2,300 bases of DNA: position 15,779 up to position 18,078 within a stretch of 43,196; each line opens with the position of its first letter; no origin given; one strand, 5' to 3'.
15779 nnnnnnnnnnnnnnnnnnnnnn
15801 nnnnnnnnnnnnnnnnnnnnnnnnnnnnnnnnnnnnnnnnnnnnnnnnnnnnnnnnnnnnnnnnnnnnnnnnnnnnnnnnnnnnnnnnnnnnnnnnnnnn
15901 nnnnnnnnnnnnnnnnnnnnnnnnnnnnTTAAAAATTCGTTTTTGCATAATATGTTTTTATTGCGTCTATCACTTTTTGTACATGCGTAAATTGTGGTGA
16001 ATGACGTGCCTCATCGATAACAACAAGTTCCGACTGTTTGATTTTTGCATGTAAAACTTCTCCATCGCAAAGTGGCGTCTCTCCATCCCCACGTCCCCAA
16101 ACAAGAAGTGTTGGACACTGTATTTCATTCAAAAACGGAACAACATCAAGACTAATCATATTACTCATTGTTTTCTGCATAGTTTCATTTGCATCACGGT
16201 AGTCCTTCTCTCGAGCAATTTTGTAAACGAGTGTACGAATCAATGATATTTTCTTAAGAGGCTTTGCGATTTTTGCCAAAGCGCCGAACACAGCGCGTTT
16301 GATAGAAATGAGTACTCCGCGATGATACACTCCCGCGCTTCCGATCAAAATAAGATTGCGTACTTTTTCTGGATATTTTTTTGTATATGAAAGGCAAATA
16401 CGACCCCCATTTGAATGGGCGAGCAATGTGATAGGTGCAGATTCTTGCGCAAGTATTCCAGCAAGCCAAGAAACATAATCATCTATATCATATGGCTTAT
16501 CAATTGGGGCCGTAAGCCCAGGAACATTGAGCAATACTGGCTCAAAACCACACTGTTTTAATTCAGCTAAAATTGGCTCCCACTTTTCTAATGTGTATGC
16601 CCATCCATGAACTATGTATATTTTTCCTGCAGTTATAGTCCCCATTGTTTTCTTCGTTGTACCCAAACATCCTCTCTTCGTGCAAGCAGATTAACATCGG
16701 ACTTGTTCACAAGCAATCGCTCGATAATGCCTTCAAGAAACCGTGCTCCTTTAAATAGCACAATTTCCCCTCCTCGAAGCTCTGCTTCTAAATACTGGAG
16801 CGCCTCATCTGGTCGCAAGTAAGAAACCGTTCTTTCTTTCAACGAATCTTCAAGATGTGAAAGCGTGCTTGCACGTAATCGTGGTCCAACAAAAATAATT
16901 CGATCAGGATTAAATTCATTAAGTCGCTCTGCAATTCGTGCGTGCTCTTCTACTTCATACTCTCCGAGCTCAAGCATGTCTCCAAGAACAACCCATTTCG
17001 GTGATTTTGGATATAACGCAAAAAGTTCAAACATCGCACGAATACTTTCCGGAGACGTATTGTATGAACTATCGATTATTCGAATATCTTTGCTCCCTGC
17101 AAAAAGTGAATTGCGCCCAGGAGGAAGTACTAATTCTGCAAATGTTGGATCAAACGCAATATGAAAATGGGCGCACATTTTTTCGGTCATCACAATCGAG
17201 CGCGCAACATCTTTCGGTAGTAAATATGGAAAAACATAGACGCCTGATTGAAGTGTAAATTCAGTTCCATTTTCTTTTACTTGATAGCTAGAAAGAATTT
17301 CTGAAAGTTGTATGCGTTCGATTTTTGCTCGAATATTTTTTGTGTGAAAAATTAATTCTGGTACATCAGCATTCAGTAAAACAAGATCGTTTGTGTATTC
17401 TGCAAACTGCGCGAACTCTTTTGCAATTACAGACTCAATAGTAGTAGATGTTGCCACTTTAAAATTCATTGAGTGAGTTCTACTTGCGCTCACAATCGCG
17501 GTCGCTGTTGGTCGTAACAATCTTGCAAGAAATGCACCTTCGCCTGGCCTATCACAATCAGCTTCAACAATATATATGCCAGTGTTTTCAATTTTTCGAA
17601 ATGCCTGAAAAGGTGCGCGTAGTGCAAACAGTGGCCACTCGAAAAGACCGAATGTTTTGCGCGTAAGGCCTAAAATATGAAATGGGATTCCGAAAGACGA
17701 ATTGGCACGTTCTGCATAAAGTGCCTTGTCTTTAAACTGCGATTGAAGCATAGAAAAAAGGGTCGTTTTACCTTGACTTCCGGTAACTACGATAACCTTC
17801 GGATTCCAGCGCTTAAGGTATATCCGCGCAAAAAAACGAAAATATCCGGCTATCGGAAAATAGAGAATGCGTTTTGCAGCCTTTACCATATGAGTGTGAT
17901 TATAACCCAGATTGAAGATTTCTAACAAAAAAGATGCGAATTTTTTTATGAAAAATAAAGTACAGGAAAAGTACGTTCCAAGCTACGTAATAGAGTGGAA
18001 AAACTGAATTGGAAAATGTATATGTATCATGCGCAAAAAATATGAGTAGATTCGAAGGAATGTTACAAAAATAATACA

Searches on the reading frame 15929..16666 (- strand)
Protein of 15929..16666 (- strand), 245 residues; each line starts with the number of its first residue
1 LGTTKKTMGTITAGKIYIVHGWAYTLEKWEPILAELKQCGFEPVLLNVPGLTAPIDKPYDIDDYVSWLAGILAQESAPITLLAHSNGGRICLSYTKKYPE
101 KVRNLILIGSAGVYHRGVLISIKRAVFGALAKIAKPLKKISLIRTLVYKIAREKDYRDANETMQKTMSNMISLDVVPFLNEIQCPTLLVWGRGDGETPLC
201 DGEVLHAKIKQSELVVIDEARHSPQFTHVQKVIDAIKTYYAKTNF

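Call 8: search_protein_families(library=pfam, proteins=[window:15929-16666:-], max_evalue=0.001)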
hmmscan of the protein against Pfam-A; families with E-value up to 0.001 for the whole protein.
window:15929-16666:- (245 aa): 4 families
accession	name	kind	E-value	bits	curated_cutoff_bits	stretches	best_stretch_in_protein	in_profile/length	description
PF00561.26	Abhydrolase_1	-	5.7e-18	65.9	25.8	2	16-110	3-102/245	alpha/beta hydrolase fold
PF12146.15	Hydrolase_4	-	4.2e-13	49.6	27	1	14-223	5-233/239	Serine aminopeptidase, S33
PF12697.13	Abhydrolase_6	-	2.7e-09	38.4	26.3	1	18-235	3-217/217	Alpha/beta hydrolase family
PF08840.17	BAAT_C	-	0.00071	20.1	20.9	1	77-196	22-126/210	BAAT / Acyl-CoA thioester hydrolase C terminal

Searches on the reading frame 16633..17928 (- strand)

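Call 8: search_protein_families(library=pfam, proteins=[window:16633-17928:-], max_evalue=0.001)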
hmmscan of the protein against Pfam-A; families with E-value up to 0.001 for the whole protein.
window:16633-17928:- (431 aa): 2 families
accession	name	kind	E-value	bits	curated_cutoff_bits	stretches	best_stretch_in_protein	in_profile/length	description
PF02875.26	Mur_ligase_C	-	2.9e-15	57.7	28.4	1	271-396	1-127/127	Mur ligase, glutamate ligase domain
PF08245.18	Mur_ligase_M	-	3.4e-05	24.3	24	1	48-224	1-168/200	Mur ligase middle domain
